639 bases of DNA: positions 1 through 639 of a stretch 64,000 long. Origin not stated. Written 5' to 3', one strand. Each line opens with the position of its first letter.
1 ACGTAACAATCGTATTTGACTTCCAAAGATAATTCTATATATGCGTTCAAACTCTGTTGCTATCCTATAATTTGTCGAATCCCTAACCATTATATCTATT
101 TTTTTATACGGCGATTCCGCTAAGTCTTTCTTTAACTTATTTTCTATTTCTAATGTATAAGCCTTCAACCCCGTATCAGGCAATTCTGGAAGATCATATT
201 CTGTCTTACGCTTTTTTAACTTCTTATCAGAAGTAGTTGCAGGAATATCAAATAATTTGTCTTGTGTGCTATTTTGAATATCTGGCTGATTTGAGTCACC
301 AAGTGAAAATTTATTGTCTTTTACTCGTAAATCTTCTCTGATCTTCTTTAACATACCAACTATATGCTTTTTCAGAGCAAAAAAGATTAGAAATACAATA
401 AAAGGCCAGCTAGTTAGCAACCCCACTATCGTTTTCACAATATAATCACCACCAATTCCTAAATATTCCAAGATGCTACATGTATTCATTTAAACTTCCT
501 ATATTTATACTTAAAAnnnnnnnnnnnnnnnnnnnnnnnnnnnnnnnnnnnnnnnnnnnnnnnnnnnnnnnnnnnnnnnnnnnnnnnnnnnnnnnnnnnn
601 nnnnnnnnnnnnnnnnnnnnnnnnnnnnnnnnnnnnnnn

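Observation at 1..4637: Three-gene R-M operon with two methyltransferases of different chemistry and an HNH nuclease, plus a trailing membrane-protein gene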

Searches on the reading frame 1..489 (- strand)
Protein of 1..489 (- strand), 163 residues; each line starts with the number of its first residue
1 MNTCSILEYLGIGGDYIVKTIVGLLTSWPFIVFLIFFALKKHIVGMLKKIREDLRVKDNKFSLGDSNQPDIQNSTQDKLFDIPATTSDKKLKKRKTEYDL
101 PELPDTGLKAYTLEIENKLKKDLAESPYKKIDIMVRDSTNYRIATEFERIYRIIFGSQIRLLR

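Call 7: search_protein_families(library=pfam, proteins=[window:1-489:-], max_evalue=0.01)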
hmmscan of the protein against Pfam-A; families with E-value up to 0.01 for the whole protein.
window:1-489:- (163 aa): 0 families

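Call 8: search_protein_families(library=padloc, proteins=[window:1-489:-], max_evalue=0.01)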
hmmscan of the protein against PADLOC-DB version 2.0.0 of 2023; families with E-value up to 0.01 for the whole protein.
window:1-489:- (163 aa): 0 families

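Call 9: search_protein_families(library=ncbifam, proteins=[window:1-489:-], max_evalue=0.01)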
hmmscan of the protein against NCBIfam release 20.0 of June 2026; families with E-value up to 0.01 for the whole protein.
window:1-489:- (163 aa): 1 family
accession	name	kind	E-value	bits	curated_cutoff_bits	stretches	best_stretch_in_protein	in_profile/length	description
TIGR03209.1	P21_Cbot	equivalog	0.0037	17.2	138.35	1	70-157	20-111/142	botulinum neurotoxin transcription-activating sigma factor BotR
